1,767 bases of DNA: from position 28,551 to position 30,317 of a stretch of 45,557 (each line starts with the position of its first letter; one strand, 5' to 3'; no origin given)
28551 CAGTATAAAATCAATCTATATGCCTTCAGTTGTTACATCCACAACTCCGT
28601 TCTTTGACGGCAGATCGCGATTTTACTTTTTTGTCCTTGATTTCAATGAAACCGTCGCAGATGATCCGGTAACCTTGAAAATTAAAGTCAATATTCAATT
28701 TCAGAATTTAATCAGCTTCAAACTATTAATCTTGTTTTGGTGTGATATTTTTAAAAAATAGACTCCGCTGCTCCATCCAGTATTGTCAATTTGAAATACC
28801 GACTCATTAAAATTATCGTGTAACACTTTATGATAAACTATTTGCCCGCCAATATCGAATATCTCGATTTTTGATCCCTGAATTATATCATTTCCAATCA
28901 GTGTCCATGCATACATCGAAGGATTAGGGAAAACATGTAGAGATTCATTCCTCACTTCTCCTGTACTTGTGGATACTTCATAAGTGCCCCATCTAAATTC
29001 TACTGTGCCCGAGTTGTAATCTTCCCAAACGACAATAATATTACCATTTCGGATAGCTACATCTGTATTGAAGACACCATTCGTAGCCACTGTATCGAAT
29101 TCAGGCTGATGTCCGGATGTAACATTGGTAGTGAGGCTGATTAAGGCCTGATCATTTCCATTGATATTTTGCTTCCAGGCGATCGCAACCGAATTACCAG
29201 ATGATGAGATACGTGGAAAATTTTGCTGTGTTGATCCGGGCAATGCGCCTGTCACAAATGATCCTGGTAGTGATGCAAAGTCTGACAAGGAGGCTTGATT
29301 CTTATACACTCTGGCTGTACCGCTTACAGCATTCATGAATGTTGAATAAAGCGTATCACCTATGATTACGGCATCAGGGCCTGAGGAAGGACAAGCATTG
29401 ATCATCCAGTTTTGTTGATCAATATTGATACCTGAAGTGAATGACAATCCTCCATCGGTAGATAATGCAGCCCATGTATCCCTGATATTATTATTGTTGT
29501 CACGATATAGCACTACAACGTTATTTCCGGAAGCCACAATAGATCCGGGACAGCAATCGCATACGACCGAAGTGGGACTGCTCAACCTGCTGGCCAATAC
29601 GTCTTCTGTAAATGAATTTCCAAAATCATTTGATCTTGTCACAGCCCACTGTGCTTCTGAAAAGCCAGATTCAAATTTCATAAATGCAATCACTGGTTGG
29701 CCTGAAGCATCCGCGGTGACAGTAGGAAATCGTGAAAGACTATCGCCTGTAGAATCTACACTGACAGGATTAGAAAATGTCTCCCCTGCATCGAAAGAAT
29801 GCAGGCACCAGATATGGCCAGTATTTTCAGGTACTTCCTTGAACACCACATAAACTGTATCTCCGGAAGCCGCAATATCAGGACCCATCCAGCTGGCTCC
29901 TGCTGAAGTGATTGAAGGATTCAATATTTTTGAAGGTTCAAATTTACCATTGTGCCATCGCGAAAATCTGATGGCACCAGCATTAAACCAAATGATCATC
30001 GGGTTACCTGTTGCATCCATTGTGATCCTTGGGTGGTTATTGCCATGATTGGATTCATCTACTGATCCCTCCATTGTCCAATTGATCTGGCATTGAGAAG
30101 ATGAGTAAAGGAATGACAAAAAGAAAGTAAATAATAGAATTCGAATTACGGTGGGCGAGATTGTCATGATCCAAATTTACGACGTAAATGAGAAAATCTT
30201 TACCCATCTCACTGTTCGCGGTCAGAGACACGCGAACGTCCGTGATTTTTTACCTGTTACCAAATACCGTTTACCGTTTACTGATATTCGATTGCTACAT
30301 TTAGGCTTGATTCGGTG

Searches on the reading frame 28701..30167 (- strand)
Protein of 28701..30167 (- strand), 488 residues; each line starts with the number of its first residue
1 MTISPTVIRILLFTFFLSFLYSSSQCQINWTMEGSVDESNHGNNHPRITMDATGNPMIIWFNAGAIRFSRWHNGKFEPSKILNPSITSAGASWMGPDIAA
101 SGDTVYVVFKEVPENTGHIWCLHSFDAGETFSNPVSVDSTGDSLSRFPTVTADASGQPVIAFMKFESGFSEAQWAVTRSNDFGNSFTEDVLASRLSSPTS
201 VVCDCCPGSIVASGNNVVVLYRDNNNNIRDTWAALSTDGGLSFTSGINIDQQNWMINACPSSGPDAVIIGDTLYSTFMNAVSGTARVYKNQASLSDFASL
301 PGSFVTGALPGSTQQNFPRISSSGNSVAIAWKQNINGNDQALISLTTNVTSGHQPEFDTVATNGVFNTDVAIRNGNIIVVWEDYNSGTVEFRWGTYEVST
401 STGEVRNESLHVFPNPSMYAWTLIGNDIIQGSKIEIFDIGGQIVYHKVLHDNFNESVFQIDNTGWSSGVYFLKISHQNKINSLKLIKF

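Call 3: search_protein_families(library=pfam, proteins=[window:28701-30167:-], max_evalue=1)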
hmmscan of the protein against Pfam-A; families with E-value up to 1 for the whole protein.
window:28701-30167:- (488 aa): 6 families
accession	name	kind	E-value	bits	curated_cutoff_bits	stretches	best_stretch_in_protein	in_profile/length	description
PF18962.6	Por_Secre_tail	-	4.5e-10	40.1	27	1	412-485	1-73/75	Secretion system C-terminal sorting domain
PF13088.12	BNR_2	-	0.0012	18.7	31.4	1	102-247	61-202/277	BNR repeat-like domain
PF11589.14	DUF3244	-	0.0028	18.1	25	1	432-479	42-88/96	Domain of unknown function (DUF3244)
PF15892.11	BNR_4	-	0.0054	16.6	27.3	1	127-180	197-260/272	BNR repeat-containing family member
PF13585.12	CHU_C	-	0.038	14.5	27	1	427-478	24-74/86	CHU_C Type IX secretion signal domain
PF02012.26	BNR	-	0.11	13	27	0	123-132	2-11/12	BNR/Asp-box repeat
